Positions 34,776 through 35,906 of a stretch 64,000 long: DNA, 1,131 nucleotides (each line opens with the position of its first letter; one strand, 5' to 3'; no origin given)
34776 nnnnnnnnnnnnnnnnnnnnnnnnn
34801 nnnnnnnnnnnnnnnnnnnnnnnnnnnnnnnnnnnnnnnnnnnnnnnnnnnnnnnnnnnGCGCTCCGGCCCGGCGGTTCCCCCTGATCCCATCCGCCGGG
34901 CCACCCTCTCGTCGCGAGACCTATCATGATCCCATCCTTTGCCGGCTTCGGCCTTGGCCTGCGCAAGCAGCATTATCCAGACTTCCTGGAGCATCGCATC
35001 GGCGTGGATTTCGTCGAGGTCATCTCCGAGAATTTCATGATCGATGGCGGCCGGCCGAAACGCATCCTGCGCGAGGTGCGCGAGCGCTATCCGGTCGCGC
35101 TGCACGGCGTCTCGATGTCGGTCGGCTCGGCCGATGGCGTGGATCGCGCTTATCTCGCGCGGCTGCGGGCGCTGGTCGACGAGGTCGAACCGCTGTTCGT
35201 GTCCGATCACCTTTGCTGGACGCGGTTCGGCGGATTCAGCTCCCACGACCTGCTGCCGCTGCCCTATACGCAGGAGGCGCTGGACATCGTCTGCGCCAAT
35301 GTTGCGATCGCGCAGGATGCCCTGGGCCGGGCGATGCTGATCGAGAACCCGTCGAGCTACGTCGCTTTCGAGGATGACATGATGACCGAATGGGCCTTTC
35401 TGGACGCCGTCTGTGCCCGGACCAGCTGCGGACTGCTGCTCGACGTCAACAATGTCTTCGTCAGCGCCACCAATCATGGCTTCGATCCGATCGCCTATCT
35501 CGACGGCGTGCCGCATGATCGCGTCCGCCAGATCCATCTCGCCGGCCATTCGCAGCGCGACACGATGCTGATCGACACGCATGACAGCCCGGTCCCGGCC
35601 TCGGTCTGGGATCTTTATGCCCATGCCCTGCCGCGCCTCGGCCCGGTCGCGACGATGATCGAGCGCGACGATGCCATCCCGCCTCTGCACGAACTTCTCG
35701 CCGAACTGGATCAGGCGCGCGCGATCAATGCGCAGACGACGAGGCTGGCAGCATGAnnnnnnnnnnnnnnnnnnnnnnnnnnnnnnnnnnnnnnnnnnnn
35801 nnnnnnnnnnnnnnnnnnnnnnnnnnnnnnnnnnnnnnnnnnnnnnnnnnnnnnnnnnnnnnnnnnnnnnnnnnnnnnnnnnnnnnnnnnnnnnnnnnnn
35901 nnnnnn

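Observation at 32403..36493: Bufferin-type MNIO RiPP locus: two Cys-rich secreted precursors, one DUF692/DUF2063 enzyme pair, DoxX, and its own ECF sigma/anti-sigma pair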

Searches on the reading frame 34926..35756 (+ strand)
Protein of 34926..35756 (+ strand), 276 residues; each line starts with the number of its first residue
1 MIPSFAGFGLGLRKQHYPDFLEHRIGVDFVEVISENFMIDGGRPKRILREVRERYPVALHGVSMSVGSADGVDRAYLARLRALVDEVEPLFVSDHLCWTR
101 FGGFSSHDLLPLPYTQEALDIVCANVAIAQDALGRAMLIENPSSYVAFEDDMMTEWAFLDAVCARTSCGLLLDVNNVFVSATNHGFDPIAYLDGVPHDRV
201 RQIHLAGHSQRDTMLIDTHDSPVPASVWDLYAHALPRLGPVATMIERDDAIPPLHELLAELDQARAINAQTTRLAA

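Call 3: search_protein_families(library=pfam, proteins=[window:34926-35756:+], max_evalue=0.01)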
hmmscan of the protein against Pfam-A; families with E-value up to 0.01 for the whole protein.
window:34926-35756:+ (276 aa): 1 family
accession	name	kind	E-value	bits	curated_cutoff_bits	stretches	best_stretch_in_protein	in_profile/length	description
PF05114.20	MbnB_TglH_ChrH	-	5.4e-111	370.5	25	1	8-267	2-261/263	RiPP precursor modification enzyme MbnB/TglH/ChrH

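Call 4: search_protein_families(library=ncbifam, proteins=[window:34926-35756:+], max_evalue=0.01)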
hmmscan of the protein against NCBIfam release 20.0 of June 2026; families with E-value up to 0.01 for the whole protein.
window:34926-35756:+ (276 aa): 5 families
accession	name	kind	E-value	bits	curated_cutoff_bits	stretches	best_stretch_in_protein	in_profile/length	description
NF050167.1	MNIO_BufB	equivalog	1.1e-114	382.1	310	1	8-265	1-262/262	MNIO family bufferin maturase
NF003818.2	PRK05409.1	equivalog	1.7e-75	254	360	1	8-267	2-263/264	HvfB family MNIO-type RiPP peptide maturase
NF050151.1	RiPP_MNIO_ApyH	equivalog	6.9e-27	94.3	400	1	20-266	24-278/283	multinuclear non-heme iron-dependent oxidative enzyme ApyH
TIGR04159.2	methbact_MbnB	equivalog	2.3e-18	66.7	325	1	26-268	22-259/261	methanobactin biosynthesis protein MbnB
NF050165.1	MNIO_ChrH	equivalog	1.6e-12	47.2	600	1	60-237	62-246/363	MNIO family chryseobactin maturase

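Call 13: find_related_loci(query=window:34926-35756:+, collection=genome_contigs, flank=6000)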
Query window:34926-35756:+ (276 aa) in genome_contigs; peptide patterns used: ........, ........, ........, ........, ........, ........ (x = any residue, [..] = any of these).
600 stretches matched a pattern (row limit reached: there are more); 489 encode a relative of the query (tblastn E <= 1e-3); the best 80 are kept; 80 distinct loci.
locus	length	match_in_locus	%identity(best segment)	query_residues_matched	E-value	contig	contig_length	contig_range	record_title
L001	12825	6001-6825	84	2-276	8e-160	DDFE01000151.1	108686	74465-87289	MAG TPA_asm: Sphingomonadales bacterium UBA1936 UBA1936_contig_43, whole genome shotgun sequence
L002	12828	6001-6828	83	1-276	6e-159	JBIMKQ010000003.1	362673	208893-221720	MAG: Sphingopyxis sp. isolate CCAP1427_2_bin-001 CCAP1427_2_bin-001_c3, whole genome shotgun sequence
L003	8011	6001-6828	84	1-276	1e-157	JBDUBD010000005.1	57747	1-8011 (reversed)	MAG: Sphingomonadales bacterium isolate cluster4_bin.206 NODE_432_length_57747_cov_7.322419, whole genome shotgun sequen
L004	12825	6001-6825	82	2-276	2e-156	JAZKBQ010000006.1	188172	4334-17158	MAG: Pseudomonadota bacterium isolate ADI_H3L2_1_122_18_3-bin087 ADIH3L21_B087_0_000000000006, whole genome shotgun sequ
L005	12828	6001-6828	80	1-276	6e-151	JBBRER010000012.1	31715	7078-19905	MAG: Sphingomonadales bacterium isolate Co_metawrap_2509 Cmw_2509_k141_27297356_length_31715_cov_7.0000, whole genome sh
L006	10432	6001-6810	83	7-276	8e-150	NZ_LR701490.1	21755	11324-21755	Sphingomonas sp. EC-HK361 isolate SPHINGO361, whole genome shotgun sequence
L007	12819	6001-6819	81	1-273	2e-147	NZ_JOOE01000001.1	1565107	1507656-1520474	Sphingomonas sp. UNC305MFCol5.2 BR78DRAFT_scaffold00001.1_C, whole genome shotgun sequence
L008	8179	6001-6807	80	1-269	6e-147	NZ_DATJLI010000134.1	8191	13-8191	MAG: Sphingomonas sp. isolate SMAG_U15615 k141_170358, whole genome shotgun sequence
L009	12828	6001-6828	79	1-276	5e-146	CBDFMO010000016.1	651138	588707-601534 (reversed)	MAG: Sphingomonas sp. isolate 47e77715-78b7-437a-b3e1-8278db1d53f1 genome assembly, contig: contig_16, whole genome shot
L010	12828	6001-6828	78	1-276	3e-145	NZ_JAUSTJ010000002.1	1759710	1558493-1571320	Sphingomonas kyeonggiensis strain DS2008 Ga0466926_02, whole genome shotgun sequence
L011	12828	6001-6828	78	1-276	2e-145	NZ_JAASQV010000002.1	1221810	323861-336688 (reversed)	Sphingomonas leidyi strain DSM 4733 Ga0373306_02, whole genome shotgun sequence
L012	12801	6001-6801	79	1-267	1e-144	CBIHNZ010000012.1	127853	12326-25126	MAG TPA_asm: uncultured Sphingomonas sp. isolate SRR18156207_binner13_Refined_16 genome assembly, contig: ERZ27336867.11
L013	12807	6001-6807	79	1-269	5e-144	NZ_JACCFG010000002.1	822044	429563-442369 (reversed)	Sphingomonas sp. R-74633 NODE_2_length_822044_cov_19.031671, whole genome shotgun sequence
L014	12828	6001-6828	77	1-276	1e-143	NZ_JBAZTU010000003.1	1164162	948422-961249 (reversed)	MAG: Sphingomonas sp. isolate SO_2017_GW1_210 NODE_9_length_1164162_cov_15.541243_OW334_2017, whole genome shotgun seque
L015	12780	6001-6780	82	2-262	2e-143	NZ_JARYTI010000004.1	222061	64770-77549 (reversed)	Sphingomonas sp. AR_OL41 NODE_4_length_222121_cov_25.010104, whole genome shotgun sequence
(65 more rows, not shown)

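Call 34: search_solved_structures(query=window:34926-35756:+, max_evalue=0.001, show_alignments=2)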
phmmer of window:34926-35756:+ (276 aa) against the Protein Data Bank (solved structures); distinct sequences matched with E-value up to 0.001: 8.
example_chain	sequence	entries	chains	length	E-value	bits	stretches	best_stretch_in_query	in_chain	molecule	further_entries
3bww_A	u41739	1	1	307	4.8e-46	160.4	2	7-211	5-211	Protein of unknown function DUF692/COG3220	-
8hci_D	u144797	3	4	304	1.9e-17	66.6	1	15-248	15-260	DUF692 family protein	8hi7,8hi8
7fc0_E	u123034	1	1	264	5.2e-13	52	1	25-251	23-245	Methanobactin biosynthesis cassette protein MbnB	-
7fc0_B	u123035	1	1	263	5.4e-13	52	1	25-251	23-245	Methanobactin biosynthesis cassette protein MbnB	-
7dz9_B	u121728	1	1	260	6.6e-12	48.4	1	26-250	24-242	cpMbnB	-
7dz9_A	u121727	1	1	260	6.7e-12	48.4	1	26-250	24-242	MbnB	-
7tcr_A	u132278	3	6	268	9.9e-11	44.6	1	26-234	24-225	Methanobactin biosynthesis cassette protein MbnB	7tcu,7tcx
7tcw_A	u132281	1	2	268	1.1e-09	41.2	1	26-211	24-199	Methanobactin biosynthesis cassette protein MbnB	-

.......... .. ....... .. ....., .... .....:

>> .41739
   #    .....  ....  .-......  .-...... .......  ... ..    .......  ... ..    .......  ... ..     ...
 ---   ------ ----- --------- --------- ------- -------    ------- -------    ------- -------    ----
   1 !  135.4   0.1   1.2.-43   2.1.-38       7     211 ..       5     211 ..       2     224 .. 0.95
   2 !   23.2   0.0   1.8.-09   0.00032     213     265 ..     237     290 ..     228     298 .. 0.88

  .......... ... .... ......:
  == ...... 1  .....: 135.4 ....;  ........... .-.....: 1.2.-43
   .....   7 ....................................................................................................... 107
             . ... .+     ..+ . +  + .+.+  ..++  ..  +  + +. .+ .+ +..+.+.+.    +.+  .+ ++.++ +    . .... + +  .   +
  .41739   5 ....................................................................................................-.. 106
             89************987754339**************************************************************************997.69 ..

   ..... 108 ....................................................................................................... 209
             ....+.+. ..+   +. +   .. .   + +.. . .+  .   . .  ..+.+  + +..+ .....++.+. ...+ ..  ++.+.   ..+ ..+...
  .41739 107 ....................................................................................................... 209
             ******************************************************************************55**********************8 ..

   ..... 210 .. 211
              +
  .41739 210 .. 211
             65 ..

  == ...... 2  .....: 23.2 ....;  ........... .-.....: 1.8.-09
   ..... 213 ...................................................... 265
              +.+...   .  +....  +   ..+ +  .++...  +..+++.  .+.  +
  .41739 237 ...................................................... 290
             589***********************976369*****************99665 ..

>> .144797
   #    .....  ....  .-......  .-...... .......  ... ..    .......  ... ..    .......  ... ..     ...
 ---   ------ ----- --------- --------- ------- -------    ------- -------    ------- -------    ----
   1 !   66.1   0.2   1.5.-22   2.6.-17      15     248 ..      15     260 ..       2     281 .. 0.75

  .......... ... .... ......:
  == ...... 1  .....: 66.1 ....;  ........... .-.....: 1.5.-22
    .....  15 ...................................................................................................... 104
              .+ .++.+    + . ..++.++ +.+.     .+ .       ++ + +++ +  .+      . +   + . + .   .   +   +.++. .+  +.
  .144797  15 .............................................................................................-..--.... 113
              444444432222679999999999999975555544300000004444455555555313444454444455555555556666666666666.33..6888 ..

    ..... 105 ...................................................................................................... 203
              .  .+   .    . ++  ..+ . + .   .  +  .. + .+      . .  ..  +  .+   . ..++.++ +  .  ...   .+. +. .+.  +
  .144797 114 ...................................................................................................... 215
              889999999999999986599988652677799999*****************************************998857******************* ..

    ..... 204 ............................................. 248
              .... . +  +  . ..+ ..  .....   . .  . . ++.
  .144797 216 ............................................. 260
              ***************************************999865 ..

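Call 49: find_homologous_proteins(query=window:34926-35756:+, max_evalue=1e-10)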
Query window:34926-35756:+ (276 aa): 8000 proteins with E <= 1e-10 among 8000 candidates; the best 120 are listed.
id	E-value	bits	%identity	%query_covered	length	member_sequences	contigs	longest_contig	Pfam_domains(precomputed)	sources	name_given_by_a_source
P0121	5.9e-184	628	100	100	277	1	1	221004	PF05114.21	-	-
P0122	5.8e-171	585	92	100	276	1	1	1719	PF05114.21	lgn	-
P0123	1.2e-170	584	92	100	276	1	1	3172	PF05114.21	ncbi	-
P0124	3.3e-169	579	92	100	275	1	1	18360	PF05114.21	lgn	-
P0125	4.3e-168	575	90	100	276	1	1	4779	PF05114.21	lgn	-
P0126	7.6e-167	571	89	100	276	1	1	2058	PF05114.21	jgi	jgi:uncharacterized protein (UPF0276 family)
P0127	1.1e-165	568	89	100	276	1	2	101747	PF05114.21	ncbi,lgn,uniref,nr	ncbi:hypothetical protein FHS91_003672 [Sphingobium xanthum]|uniref:MNIO family bufferin maturase n=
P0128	5.9e-161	552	87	100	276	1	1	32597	PF05114.21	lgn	-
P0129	8.3e-160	548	86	100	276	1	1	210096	PF05114.21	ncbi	-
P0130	8.3e-159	545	85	100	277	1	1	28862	PF05114.21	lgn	-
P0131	1.2e-157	541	85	100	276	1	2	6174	PF05114.21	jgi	jgi:uncharacterized protein (UPF0276 family)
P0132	1.8e-157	541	84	100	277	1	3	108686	PF05114.21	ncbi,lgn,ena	-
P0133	4.6e-157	539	84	100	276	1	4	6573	PF05114.21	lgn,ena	-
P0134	5.0e-157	539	85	100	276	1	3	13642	PF05114.21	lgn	-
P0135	7.7e-157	539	84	100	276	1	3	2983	PF05114.21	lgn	-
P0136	1.9e-156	537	84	100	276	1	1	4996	PF05114.21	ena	-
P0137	2.1e-156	537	84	100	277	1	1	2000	PF05114.21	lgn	-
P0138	3.6e-156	536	84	100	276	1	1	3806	PF05114.21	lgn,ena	-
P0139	5.2e-156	536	84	100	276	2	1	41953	PF05114.21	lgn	-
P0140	6.3e-156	536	84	100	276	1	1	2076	PF05114.21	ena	-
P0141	8.5e-156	535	85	95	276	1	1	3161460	PF05114.21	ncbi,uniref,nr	ncbi:DUF692 domain-containing protein [Sphingopyxis sp. C-1]|uniref:MNIO family bufferin maturase n=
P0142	9.4e-156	535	84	100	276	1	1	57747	PF05114.21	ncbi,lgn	ncbi:MAG: DUF692 domain-containing protein [Sphingomonadales bacterium]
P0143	1.2e-155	535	84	100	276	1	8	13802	PF05114.21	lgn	-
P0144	1.7e-155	534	84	100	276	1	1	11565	PF05114.21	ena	-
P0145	1.7e-155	534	84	100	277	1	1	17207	PF05114.21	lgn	-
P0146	2.0e-155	534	83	100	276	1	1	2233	PF05114.21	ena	-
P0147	2.2e-155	534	85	95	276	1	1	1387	PF05114.21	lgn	-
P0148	3.4e-155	533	84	100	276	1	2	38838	PF05114.21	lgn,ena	-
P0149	4.6e-155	533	83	100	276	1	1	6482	PF05114.21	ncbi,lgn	-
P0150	1.1e-154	532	83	100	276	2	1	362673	PF05114.21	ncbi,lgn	-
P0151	1.2e-154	531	83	100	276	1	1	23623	PF05114.21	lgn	-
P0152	4.1e-154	530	83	100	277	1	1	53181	PF05114.21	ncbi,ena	-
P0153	7.2e-154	529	83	100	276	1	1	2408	PF05114.21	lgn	-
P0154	7.8e-154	529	83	100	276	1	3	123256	PF05114.21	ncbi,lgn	-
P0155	1.1e-153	528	83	100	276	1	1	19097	PF05114.21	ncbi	-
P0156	1.2e-153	528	82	100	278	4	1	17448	PF05114.21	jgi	jgi:uncharacterized protein (UPF0276 family)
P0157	1.7e-153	528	83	100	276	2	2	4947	PF05114.21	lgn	-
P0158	2.8e-153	527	83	100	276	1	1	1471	PF05114.21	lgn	-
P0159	3.1e-153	527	84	95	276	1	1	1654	PF05114.21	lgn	-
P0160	3.7e-153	527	82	100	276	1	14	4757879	PF05114.21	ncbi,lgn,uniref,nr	ncbi:DUF692 domain-containing protein [Sphingopyxis macrogoltabida]|uniref:UPF0276 protein AN936_056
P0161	5.7e-153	526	83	100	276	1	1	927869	PF05114.21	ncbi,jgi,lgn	jgi:uncharacterized protein (UPF0276 family)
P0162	5.0e-152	523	82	100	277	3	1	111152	PF05114.21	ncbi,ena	-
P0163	8.4e-152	522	83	100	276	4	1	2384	PF05114.21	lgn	-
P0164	7.6e-151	519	82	98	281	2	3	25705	PF05114.21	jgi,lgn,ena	-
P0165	3.0e-150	517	82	98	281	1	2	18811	PF05114.21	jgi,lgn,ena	-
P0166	1.2e-149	515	82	100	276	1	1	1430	PF05114.21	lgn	-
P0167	2.3e-149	514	81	100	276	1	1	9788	PF05114.21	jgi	jgi:uncharacterized protein (UPF0276 family)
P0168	8.9e-149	512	80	100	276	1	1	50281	PF05114.21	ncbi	-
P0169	3.4e-148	510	81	100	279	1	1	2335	PF05114.21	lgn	-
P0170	1.1e-147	509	83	98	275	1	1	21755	PF05114.21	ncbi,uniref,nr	ncbi:conserved hypothetical protein [Sphingomonas sp. EC-HK361]|uniref:MNIO family bufferin maturase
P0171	2.3e-147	508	80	100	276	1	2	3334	PF05114.21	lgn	-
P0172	2.9e-147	507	81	100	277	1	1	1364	PF05114.21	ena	-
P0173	9.5e-147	506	84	97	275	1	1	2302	PF05114.21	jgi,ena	jgi:hypothetical protein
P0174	1.3e-146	505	80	100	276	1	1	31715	PF05114.21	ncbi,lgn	-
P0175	1.7e-146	505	80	100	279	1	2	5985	PF05114.21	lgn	-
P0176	1.8e-146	505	79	100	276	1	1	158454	PF05114.21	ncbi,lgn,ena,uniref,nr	ncbi:hypothetical protein B2G71_16390 [Novosphingobium sp. PC22D]|uniref:MNIO family bufferin matura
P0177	2.2e-146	504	78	100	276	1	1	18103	PF05114.21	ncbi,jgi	jgi:uncharacterized protein (UPF0276 family)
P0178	2.4e-146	504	80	100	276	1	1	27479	PF05114.21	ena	-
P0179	2.8e-146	504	81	100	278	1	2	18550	PF05114.21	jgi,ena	-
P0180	9.4e-146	502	80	99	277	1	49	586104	PF05114.21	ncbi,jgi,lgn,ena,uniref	ncbi:MAG: DUF692 domain-containing protein [Pseudomonadota bacterium]|jgi:uncharacterized protein (U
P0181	9.5e-146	502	80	100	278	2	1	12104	PF05114.21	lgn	-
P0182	1.0e-145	502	80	100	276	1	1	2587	PF05114.21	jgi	jgi:uncharacterized protein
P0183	1.2e-145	502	78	100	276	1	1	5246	PF05114.21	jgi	-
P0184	2.1e-145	501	79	99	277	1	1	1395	PF05114.21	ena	-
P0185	2.4e-145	501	79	100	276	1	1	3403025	PF05114.21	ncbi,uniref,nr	ncbi:DUF692 domain-containing protein [Sphingomonas panacisoli]|uniref:UPF0276 protein FPZ24_11850 n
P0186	3.0e-145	501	80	99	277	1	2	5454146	PF05114.21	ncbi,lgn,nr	ncbi:MAG: DUF692 domain-containing protein [Candidatus Sphingomonas phytovorans]|nr:DUF692 domain-co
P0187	3.6e-145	500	80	100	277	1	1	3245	PF05114.21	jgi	jgi:uncharacterized protein (UPF0276 family)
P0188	3.8e-145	500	80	100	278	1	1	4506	PF05114.21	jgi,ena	-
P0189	3.9e-145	500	78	100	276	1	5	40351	PF05114.21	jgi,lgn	jgi:uncharacterized protein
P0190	4.0e-145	500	80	100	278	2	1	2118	PF05114.21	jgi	-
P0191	9.8e-145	499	80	100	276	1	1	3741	PF05114.21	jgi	jgi:uncharacterized protein (UPF0276 family)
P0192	1.2e-144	499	80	100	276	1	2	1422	PF05114.21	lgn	-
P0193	1.2e-144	499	79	100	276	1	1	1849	PF05114.21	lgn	-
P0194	1.4e-144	498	79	100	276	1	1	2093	PF05114.21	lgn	-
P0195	1.5e-144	498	78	100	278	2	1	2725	PF05114.21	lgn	-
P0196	1.8e-144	498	78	100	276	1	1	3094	PF05114.21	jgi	-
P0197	2.2e-144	498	79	97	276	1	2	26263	PF05114.21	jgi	jgi:uncharacterized protein (UPF0276 family)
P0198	2.4e-144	498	80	100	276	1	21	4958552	PF05114.21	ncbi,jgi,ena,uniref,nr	ncbi:DUF692 domain-containing protein [Sphingomonas sp. 67-41]|uniref:MNIO family bufferin maturase 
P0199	2.7e-144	497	84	97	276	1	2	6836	PF05114.21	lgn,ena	-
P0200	2.8e-144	497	79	100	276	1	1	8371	PF05114.21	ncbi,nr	ncbi:MAG: DUF692 domain-containing protein [Proteobacteria bacterium]|nr:DUF692 domain-containing pr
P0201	3.2e-144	497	80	99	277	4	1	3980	PF05114.21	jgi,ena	-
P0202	4.5e-144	497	80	100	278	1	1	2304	PF05114.21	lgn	-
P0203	5.5e-144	496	79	100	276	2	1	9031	PF05114.21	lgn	-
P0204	7.5e-144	496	79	100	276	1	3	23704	PF05114.21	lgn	-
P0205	7.6e-144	496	79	100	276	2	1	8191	PF05114.21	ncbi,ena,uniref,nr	ncbi:DUF692 domain-containing protein [Sphingomonas sp.]|uniref:MNIO family bufferin maturase n=1 Ta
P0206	8.3e-144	496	79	100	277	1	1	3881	PF05114.21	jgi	-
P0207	8.6e-144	496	81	94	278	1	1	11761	PF05114.21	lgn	-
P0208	9.5e-144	496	79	99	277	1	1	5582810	PF05114.21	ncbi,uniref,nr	ncbi:DUF692 domain-containing protein [Sphingomonas sp. QA11]|uniref:MNIO family bufferin maturase n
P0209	1.1e-143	495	79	100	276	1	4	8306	PF05114.21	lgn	-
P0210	1.1e-143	495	79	100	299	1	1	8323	PF05114.21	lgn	-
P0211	1.2e-143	495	79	100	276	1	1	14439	PF05114.21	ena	-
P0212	1.3e-143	495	79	100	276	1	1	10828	PF05114.21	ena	-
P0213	1.6e-143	495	79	99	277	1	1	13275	PF05114.21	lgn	-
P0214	1.7e-143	495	82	98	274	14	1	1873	PF05114.21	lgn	-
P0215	2.6e-143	494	79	100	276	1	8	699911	PF05114.21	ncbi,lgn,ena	-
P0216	2.8e-143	494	79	100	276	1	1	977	PF05114.21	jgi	jgi:uncharacterized protein (UPF0276 family)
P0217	2.9e-143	494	78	100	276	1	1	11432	PF05114.21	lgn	-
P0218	3.1e-143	494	79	100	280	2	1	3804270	PF05114.21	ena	-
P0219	3.2e-143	494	79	100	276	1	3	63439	PF05114.21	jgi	jgi:uncharacterized protein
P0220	3.3e-143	494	78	100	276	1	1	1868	PF05114.21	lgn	-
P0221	3.5e-143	494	79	100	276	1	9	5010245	PF05114.21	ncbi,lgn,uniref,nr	ncbi:DUF692 domain-containing protein [Sphingomonas sp. NIBR02145]|uniref:MNIO family bufferin matur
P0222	3.9e-143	494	79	100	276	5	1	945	PF05114.21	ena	-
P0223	4.3e-143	494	78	100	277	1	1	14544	PF05114.21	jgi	jgi:uncharacterized protein (UPF0276 family)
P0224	5.2e-143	493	79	100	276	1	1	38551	PF05114.21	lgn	-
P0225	5.2e-143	493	79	100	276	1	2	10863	PF05114.21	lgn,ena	-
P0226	5.6e-143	493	82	97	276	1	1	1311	PF05114.21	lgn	-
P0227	6.5e-143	493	78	100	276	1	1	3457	PF05114.21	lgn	-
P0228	6.6e-143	493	79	100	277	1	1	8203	PF05114.21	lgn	-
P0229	7.0e-143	493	78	100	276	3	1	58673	PF05114.21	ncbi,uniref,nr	ncbi:DUF692 domain-containing protein [Sphingobium sp.]|uniref:MNIO family bufferin maturase n=1 Tax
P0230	7.0e-143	493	79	100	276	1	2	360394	PF05114.21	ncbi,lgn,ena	-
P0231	7.2e-143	493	77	100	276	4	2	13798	PF05114.21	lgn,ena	-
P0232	7.2e-143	493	78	100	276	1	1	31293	PF05114.21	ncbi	-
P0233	9.8e-143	492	82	92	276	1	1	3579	PF05114.21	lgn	-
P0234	1.0e-142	492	81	96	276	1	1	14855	PF05114.21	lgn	-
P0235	1.1e-142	492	79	100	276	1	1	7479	PF05114.21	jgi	-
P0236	1.1e-142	492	78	100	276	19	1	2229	PF05114.21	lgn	-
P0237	1.1e-142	492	79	97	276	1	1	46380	PF05114.21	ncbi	ncbi:MAG: DUF692 domain-containing protein [Sphingomonas sp.]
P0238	1.2e-142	492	79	100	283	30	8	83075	PF05114.21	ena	-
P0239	1.2e-142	492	79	100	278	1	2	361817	PF05114.21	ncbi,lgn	-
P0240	1.4e-142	492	79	100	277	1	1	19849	PF05114.21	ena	-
